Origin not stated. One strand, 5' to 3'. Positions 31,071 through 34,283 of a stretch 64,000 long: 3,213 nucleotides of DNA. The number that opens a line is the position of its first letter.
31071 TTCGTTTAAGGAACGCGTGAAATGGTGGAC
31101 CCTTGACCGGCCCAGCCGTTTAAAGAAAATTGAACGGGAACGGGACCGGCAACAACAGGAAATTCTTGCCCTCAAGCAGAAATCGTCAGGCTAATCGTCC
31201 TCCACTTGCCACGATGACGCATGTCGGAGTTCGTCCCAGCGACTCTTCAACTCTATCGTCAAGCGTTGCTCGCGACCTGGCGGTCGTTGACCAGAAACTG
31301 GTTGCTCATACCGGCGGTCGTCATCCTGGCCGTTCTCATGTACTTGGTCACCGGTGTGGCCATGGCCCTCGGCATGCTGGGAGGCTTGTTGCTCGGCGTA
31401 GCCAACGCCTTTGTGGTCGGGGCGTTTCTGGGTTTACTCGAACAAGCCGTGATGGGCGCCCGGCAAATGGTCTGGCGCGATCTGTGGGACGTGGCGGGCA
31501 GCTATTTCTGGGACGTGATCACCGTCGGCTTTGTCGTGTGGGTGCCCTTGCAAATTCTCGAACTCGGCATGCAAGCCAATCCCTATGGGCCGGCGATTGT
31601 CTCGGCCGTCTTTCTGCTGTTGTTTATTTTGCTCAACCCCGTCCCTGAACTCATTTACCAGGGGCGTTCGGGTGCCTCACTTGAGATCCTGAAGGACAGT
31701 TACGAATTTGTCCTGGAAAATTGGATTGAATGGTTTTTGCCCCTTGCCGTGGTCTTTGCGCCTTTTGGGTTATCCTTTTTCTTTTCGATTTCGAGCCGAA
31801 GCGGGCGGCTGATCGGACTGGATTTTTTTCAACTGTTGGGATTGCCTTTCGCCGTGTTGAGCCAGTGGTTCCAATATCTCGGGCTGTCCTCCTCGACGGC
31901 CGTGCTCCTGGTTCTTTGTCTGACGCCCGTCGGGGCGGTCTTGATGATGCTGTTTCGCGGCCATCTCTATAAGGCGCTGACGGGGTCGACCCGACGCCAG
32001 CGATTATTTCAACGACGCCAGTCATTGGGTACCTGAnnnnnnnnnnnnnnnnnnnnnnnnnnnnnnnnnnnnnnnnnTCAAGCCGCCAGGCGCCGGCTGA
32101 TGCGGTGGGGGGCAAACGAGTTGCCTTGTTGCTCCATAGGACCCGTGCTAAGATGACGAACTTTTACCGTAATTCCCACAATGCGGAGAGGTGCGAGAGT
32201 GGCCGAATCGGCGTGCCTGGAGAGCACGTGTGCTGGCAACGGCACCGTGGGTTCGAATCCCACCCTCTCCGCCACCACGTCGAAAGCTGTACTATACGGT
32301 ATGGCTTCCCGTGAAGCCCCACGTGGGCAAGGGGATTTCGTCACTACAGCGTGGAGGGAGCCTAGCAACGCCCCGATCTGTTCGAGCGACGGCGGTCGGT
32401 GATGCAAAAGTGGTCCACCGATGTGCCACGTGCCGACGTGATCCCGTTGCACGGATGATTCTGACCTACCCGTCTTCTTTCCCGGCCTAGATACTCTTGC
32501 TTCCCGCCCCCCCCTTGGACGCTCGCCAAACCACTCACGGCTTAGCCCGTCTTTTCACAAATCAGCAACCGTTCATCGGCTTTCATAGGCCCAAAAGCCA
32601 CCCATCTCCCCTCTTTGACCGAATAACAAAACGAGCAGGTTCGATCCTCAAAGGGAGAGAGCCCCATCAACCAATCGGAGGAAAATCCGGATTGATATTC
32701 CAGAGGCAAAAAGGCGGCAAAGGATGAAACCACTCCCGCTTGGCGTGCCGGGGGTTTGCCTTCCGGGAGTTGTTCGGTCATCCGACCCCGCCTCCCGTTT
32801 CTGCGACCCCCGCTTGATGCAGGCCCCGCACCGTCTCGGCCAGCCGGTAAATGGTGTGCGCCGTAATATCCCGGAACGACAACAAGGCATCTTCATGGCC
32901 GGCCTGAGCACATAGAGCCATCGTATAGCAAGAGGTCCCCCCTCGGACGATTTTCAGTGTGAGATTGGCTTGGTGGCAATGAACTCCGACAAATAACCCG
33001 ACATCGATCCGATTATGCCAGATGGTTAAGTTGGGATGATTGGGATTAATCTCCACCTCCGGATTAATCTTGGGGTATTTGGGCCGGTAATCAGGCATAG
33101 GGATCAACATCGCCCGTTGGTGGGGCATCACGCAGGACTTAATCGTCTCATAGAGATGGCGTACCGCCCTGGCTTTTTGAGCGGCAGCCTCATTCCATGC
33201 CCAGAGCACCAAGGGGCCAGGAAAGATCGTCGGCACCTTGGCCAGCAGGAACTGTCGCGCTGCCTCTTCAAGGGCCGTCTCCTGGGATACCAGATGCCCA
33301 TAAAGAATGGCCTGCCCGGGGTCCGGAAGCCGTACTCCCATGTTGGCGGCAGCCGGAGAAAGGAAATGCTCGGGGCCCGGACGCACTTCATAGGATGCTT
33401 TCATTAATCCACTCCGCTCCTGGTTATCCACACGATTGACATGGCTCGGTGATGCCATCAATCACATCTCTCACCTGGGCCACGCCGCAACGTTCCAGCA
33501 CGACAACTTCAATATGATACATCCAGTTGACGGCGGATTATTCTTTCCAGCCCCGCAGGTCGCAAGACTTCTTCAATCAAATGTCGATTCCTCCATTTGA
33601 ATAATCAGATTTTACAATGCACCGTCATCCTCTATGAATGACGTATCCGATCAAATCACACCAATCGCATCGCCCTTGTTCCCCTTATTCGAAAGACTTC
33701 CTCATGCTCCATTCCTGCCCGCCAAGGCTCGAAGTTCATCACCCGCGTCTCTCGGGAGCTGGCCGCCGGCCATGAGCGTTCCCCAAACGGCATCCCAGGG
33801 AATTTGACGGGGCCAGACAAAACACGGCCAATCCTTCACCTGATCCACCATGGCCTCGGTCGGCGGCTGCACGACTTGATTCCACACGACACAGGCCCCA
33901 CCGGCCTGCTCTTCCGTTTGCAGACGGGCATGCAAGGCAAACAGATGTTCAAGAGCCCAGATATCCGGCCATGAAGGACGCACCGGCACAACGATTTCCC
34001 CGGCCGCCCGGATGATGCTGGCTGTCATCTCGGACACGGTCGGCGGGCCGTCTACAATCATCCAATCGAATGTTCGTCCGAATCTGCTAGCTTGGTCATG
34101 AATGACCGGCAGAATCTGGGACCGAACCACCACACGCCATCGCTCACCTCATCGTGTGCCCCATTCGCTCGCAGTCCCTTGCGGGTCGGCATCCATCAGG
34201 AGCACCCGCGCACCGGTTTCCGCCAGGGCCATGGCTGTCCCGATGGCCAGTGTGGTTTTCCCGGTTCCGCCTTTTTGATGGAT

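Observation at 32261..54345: A 35-36 nt direct repeat of the tRNA-Ser 3' end brackets a ~22 kb one-stranded island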

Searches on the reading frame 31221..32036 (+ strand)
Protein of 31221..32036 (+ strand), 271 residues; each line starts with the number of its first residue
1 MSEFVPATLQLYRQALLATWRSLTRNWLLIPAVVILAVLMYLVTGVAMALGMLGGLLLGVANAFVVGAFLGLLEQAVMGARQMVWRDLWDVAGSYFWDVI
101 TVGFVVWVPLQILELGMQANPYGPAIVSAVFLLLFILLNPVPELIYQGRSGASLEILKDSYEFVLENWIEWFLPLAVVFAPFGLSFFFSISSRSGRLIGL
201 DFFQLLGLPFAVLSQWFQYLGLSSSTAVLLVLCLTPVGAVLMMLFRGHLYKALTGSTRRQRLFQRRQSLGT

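Call 12: search_protein_families(library=pfam, proteins=[window:31221-32036:+], max_evalue=0.01)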
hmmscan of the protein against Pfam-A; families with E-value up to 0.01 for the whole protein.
window:31221-32036:+ (271 aa): 0 families

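Call 23: search_protein_families(library=ncbifam, proteins=[window:31221-32036:+], max_evalue=0.01)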
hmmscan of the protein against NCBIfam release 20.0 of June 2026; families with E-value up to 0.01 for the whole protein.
window:31221-32036:+ (271 aa): 0 families

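Call 29: find_homologous_proteins(query=window:31221-32036:+, max_evalue=0.001)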
Query window:31221-32036:+ (271 aa): 1018 proteins with E <= 0.001 among 7475 candidates; the best 120 are listed.
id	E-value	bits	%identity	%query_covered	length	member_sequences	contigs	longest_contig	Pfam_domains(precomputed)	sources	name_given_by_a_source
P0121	1.5e-160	551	94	100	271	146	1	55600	-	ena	-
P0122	9.1e-159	545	93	100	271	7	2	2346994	-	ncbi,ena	-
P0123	1.4e-158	545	94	95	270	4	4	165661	-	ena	-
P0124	1.8e-156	538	92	100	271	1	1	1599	-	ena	-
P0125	4.1e-154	530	90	100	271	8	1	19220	-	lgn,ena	-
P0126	6.4e-154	529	90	100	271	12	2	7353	-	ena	-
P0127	3.2e-148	511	88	100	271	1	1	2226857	-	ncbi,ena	-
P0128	2.2e-147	508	87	100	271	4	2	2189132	-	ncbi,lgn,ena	-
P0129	3.0e-142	491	85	100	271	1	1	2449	-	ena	-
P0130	3.2e-141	488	85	95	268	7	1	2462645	-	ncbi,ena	-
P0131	2.8e-136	471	80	100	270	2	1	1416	-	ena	-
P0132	2.1e-131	455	79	98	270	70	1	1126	-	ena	-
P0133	2.9e-129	448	78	99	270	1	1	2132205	-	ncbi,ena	-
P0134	2.1e-123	429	75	100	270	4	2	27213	-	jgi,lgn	-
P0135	1.2e-121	423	74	99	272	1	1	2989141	-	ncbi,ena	-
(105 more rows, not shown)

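Call 30: find_encoding_contigs(protein=P0122, flank=10000, max_places=3)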
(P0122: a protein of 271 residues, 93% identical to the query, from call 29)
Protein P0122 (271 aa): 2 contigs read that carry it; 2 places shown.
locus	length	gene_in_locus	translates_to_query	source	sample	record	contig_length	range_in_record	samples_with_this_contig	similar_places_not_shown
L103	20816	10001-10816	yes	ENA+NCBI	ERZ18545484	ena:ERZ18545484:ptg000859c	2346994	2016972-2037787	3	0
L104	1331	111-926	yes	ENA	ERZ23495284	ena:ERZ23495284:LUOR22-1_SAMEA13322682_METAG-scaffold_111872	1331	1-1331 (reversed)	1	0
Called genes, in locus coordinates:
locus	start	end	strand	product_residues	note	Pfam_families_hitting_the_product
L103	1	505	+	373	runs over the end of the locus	PF01098:FTSW_RODA_SPOVE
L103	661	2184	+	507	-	PF10150:RNase_E_G, PF20833:RNase_E_G_Thio (weak)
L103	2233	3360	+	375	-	PF02481:DNA_processg_A, PF17782:WHD_DprA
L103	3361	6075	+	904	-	PF01751:Toprim, PF01131:Topoisom_bac, PF13342:Toprim_Crpt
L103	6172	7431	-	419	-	PF06689:zf-C4_ClpX, PF01078:Mg_chelatase (faint), PF00004:AAA, PF07724:AAA_2, PF07728:AAA_5 (faint), PF10431:ClpB_D2-small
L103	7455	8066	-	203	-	PF00574:CLP_protease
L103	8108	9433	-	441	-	PF05697:Trigger_N, PF05698:Trigger_C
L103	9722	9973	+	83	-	-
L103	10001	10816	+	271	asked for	-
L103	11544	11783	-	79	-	-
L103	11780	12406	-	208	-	PF02552:CO_dh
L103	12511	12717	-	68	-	PF02492:cobW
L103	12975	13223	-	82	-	PF07683:CobW_C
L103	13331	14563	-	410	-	PF01979:Amidohydro_1, PF12890:DHOase, PF07969:Amidohydro_3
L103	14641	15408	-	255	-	PF02535:Zip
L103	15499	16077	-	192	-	PF00994:MoCF_biosynth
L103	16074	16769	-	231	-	PF11866:DUF3386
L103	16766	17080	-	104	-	-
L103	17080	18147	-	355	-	PF23414:Beta-prop_EML_2, PF24807:WD40_CDC20-Fz, PF24814:WD40_Prp19, PF25173:Beta-prop_WDR3_1st, PF25174:Beta-prop_THOC3, PF25175:Beta-prop_WDR5, PF23381:Beta-prop_IFT122_1st, PF23381:Beta-prop_IFT122_1st, +31 more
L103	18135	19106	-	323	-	PF02492:cobW, PF03193:RsgA_GTPase (faint), PF07683:CobW_C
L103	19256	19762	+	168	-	-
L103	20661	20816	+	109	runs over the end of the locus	PF03795:YCII (weak)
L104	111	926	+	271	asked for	-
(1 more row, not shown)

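Call 31: find_encoding_contigs(protein=P0127, flank=10000, max_places=2)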
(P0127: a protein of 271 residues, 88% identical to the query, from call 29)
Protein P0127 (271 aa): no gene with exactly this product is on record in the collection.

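Call 32: find_encoding_contigs(protein=P0130, flank=10000, max_places=2)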
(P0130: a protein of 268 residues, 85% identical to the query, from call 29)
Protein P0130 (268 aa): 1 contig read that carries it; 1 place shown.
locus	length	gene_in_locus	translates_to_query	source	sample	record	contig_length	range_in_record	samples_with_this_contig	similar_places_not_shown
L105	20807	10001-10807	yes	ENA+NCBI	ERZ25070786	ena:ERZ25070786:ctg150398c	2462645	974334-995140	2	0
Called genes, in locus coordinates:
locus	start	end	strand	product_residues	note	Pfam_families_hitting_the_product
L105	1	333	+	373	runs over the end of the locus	PF01098:FTSW_RODA_SPOVE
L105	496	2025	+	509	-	PF00575:S1 (faint), PF10150:RNase_E_G, PF20833:RNase_E_G_Thio (weak)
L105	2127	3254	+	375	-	PF02481:DNA_processg_A, PF17782:WHD_DprA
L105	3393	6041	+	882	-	PF01751:Toprim, PF01131:Topoisom_bac, PF13342:Toprim_Crpt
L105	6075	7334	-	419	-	PF06689:zf-C4_ClpX, PF01078:Mg_chelatase (faint), PF00004:AAA, PF07724:AAA_2, PF07728:AAA_5 (faint), PF10431:ClpB_D2-small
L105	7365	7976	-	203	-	PF00574:CLP_protease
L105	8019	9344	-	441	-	PF05697:Trigger_N, PF05698:Trigger_C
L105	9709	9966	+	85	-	-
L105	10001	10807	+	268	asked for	-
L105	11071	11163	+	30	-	-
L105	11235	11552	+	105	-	PF03795:YCII (weak)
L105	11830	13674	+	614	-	PF05496:RuvB_N (faint), PF13177:DNA_pol3_delta2, PF00004:AAA, PF22608:DNAX_ATPase_lid, PF12169:DNA_pol3_gamma3, PF20964:DnaX_C (faint)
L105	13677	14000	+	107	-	PF02575:YbaB_DNA_bd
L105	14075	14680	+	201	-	PF14520:HHH_5 (faint), PF21176:RecR_HhH, PF02132:RecR_ZnF (weak), PF01751:Toprim, PF13662:Toprim_4, PF21175:RecR_C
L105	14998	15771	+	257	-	PF05359:DUF748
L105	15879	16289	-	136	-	PF00903:Glyoxalase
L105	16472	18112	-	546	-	PF00009:GTP_EFTU, PF01926:MMR_HSR1 (weak), PF22042:EF-G_D2, PF16658:RF3_C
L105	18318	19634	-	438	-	PF02321:OEP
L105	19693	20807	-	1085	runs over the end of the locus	PF00873:ACR_tran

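Call 33: find_encoding_contigs(protein=P0133, flank=10000, max_places=2)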
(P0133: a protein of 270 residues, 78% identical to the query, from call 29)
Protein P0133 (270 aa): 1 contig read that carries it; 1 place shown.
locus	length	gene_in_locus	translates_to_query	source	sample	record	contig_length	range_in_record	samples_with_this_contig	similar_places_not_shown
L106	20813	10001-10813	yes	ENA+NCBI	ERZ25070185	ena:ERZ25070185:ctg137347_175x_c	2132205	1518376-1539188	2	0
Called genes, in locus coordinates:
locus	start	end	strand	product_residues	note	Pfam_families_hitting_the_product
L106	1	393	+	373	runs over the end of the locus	PF01098:FTSW_RODA_SPOVE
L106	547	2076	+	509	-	PF00575:S1 (faint), PF10150:RNase_E_G, PF20833:RNase_E_G_Thio (weak)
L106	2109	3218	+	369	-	PF02481:DNA_processg_A, PF17782:WHD_DprA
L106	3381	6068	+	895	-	PF01751:Toprim, PF01131:Topoisom_bac, PF13342:Toprim_Crpt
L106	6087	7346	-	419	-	PF06689:zf-C4_ClpX, PF13401:AAA_22 (faint), PF00004:AAA, PF07724:AAA_2, PF07728:AAA_5 (faint), PF10431:ClpB_D2-small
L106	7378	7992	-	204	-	PF00574:CLP_protease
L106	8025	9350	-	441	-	PF05697:Trigger_N, PF05698:Trigger_C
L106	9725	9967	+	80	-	-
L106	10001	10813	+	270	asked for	-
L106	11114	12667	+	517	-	PF12161:HsdM_N, PF02384:N6_Mtase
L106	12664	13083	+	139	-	PF08780:NTase_sub_bind, PF01934:HepT-like (weak)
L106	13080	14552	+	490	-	PF01909:NTP_transf_2 (faint), PF18765:Polbeta, PF01420:Methylase_S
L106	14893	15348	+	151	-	-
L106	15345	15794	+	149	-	-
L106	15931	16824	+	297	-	PF02661:Fic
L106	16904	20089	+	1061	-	PF04313:HSDR_N, PF04851:ResIII, PF18766:SWI2_SNF2, PF22679:T1R_D3-like, PF11867:T1RH-like_C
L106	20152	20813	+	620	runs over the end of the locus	PF05496:RuvB_N (faint), PF13177:DNA_pol3_delta2, PF00004:AAA, PF22608:DNAX_ATPase_lid, PF12169:DNA_pol3_gamma3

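Call 39: find_encoding_contigs(protein=P0128, flank=10000, max_places=2)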
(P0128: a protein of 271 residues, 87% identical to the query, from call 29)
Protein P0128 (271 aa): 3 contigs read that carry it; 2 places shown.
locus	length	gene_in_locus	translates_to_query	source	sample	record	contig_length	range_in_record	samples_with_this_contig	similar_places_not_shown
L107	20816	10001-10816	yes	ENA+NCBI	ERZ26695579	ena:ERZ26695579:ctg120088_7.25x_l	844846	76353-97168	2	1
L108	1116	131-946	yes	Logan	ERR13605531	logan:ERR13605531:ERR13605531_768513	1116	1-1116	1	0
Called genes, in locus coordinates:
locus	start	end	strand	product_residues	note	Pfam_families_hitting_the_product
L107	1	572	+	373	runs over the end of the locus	PF01098:FTSW_RODA_SPOVE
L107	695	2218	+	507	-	PF00575:S1 (faint), PF10150:RNase_E_G, PF20833:RNase_E_G_Thio (weak)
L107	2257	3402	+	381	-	PF02481:DNA_processg_A, PF17782:WHD_DprA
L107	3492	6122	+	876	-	PF01751:Toprim, PF01131:Topoisom_bac, PF13342:Toprim_Crpt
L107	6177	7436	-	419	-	PF06689:zf-C4_ClpX, PF01078:Mg_chelatase (faint), PF05496:RuvB_N (weak), PF13401:AAA_22 (faint), PF00004:AAA, PF07724:AAA_2, PF07728:AAA_5 (faint), PF10431:ClpB_D2-small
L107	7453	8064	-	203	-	PF00574:CLP_protease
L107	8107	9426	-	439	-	PF05697:Trigger_N, PF05698:Trigger_C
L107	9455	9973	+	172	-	-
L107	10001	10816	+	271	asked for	-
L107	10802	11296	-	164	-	-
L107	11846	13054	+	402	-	PF01555:N6_N4_Mtase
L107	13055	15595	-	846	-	-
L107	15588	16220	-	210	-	-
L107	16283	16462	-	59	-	-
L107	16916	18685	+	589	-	PF13177:DNA_pol3_delta2, PF00004:AAA, PF22608:DNAX_ATPase_lid, PF12169:DNA_pol3_gamma3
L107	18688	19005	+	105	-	PF02575:YbaB_DNA_bd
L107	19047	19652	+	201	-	PF21176:RecR_HhH, PF02132:RecR_ZnF (weak), PF01751:Toprim, PF13662:Toprim_4, PF21175:RecR_C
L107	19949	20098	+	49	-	-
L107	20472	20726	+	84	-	PF02604:PhdYeFM_antitox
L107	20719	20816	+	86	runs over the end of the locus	PF06769:YoeB_toxin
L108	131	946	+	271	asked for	-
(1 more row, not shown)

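Call 40: find_encoding_contigs(protein=P0123, flank=10000, max_places=4)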
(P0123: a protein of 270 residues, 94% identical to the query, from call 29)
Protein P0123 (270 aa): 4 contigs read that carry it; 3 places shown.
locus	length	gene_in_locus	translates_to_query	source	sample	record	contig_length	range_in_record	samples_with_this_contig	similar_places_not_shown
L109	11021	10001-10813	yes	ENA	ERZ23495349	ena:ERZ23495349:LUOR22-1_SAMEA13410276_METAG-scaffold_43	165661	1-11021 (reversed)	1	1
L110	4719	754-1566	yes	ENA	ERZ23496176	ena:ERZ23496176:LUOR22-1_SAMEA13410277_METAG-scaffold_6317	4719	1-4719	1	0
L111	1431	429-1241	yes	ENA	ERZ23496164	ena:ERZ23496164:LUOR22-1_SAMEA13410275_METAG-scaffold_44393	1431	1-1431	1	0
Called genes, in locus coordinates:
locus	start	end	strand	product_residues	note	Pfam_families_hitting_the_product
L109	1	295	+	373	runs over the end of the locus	PF01098:FTSW_RODA_SPOVE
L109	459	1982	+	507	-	PF10150:RNase_E_G, PF20833:RNase_E_G_Thio (weak)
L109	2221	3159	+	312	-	PF02481:DNA_processg_A, PF17782:WHD_DprA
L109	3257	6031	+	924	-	PF01751:Toprim, PF01131:Topoisom_bac, PF13342:Toprim_Crpt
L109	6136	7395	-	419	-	PF06689:zf-C4_ClpX, PF01078:Mg_chelatase (faint), PF05496:RuvB_N (faint), PF00004:AAA, PF07724:AAA_2, PF07728:AAA_5 (faint), PF10431:ClpB_D2-small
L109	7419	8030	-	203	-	PF00574:CLP_protease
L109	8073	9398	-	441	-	PF05697:Trigger_N, PF05698:Trigger_C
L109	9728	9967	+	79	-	-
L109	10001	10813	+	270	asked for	-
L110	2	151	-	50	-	?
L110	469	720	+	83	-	-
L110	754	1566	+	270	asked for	-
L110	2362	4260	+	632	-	PF05496:RuvB_N (faint), PF13177:DNA_pol3_delta2, PF00004:AAA, PF22608:DNAX_ATPase_lid, PF12169:DNA_pol3_gamma3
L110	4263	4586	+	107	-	PF02575:YbaB_DNA_bd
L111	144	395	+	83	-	-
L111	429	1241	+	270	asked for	-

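Call 41: find_encoding_contigs(protein=P0135, flank=10000, max_places=2)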
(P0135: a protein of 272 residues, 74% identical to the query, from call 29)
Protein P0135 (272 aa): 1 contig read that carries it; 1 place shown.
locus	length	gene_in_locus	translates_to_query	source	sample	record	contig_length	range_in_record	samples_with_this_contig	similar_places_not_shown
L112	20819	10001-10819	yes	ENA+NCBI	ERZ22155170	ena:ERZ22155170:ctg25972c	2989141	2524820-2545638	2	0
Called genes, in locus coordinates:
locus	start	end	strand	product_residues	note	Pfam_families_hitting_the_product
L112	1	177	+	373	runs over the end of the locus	PF01098:FTSW_RODA_SPOVE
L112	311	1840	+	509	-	PF00575:S1 (faint), PF10150:RNase_E_G, PF20833:RNase_E_G_Thio (weak)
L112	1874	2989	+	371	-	PF02481:DNA_processg_A, PF17782:WHD_DprA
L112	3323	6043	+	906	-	PF01751:Toprim, PF01131:Topoisom_bac, PF13342:Toprim_Crpt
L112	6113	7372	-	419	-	PF06689:zf-C4_ClpX, PF00004:AAA, PF07724:AAA_2, PF07728:AAA_5 (faint), PF10431:ClpB_D2-small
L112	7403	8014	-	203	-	PF00574:CLP_protease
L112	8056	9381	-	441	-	PF05697:Trigger_N, PF05698:Trigger_C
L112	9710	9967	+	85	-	-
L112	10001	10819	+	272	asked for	-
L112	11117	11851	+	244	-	PF27126:NmeDI_C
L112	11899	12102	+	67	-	PF27350:AF_1447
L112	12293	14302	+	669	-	PF05496:RuvB_N (faint), PF13177:DNA_pol3_delta2, PF00004:AAA, PF22608:DNAX_ATPase_lid, PF12169:DNA_pol3_gamma3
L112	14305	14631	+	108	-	PF02575:YbaB_DNA_bd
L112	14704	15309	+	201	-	PF21176:RecR_HhH, PF02132:RecR_ZnF (weak), PF01751:Toprim, PF13662:Toprim_4, PF21175:RecR_C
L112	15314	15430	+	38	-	-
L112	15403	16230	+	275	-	PF05170:AsmA, PF05359:DUF748, PF13116:YhdP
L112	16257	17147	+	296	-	-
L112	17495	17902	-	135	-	PF00903:Glyoxalase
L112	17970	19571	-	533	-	PF00009:GTP_EFTU, PF01926:MMR_HSR1 (weak), PF22042:EF-G_D2, PF03144:GTP_EFTU_D2 (faint), PF16658:RF3_C, PF14492:EFG_III (weak)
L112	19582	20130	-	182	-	-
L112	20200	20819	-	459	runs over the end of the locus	PF02321:OEP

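Call 43: search_protein_families(library=pfam, proteins=[L103:19256-19762:+, L107:13055-15595:-, L107:15588-16220:-, L107:10802-11296:-, L107:16283-16462:-, L106:14893-15348:+, L106:15345-15794:+, L112:11117-11851:+, L112:11899-12102:+, L107:11846-13054:+], max_evalue=0.01)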
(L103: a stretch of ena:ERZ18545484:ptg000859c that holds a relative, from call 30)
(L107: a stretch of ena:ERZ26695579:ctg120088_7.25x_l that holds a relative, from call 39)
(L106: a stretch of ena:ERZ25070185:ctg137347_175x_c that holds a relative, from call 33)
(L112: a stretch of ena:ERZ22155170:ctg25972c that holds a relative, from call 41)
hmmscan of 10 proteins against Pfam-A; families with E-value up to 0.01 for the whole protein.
L103:19256-19762:+ (168 aa): 0 families

L107:13055-15595:- (846 aa): 0 families

L107:15588-16220:- (210 aa): 0 families

L107:10802-11296:- (164 aa): 0 families

L107:16283-16462:- (59 aa): 0 families

L106:14893-15348:+ (151 aa): 0 families

L106:15345-15794:+ (149 aa): 0 families

L112:11117-11851:+ (244 aa): 0 families

L112:11899-12102:+ (67 aa): 0 families

L107:11846-13054:+ (402 aa): 2 families
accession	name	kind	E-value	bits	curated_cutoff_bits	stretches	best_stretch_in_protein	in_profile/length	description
PF01555.25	N6_N4_Mtase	-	1.8e-14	54.7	26.7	1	35-88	160-213/221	DNA methylase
PF12010.13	DUF3502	-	0.0098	16.7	24.4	0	312-358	11-56/69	Domain of unknown function (DUF3502)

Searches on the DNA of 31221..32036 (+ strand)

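Call 38: search_rna_families(sources=[L103, L105, L106], threshold=gathering)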
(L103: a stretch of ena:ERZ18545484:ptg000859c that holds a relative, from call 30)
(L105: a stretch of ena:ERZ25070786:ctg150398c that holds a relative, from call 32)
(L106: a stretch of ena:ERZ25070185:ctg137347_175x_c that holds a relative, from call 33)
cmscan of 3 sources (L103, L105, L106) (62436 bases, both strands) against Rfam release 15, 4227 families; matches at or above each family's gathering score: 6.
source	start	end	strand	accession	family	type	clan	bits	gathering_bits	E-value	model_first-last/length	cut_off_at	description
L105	11645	11744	+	RF00169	Bacteria_small_SRP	Gene;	CL00003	63.7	40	9.7e-12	1-97/97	no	Bacterial small signal recognition particle RNA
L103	9473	9552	-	RF00005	tRNA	Gene; tRNA;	CL00001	57.3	29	9.3e-10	1-71/71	no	tRNA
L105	9400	9479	-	RF00005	tRNA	Gene; tRNA;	CL00001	57.3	29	9.8e-10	1-71/71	no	tRNA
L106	9409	9488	-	RF00005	tRNA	Gene; tRNA;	CL00001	56.1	29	2.1e-09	1-71/71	no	tRNA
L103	10990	11076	+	RF00005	tRNA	Gene; tRNA;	CL00001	51.7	29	3.3e-08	1-71/71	no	tRNA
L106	10947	11033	+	RF00005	tRNA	Gene; tRNA;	CL00001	51.1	29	4.8e-08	1-71/71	no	tRNA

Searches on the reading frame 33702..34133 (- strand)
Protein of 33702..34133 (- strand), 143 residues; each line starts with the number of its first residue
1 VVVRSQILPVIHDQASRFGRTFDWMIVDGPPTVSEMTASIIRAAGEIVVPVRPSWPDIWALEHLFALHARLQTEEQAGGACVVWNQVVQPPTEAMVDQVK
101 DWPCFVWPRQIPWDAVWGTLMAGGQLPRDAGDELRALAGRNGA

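Call 8: search_protein_families(library=pfam, proteins=[window:33702-34133:-], max_evalue=0.01)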
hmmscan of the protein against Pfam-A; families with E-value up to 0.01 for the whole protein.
window:33702-34133:- (143 aa): 1 family
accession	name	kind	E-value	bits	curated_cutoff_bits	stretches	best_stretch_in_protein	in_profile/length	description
PF13614.12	AAA_31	-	0.00031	21.2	27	1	13-68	109-161/177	AAA domain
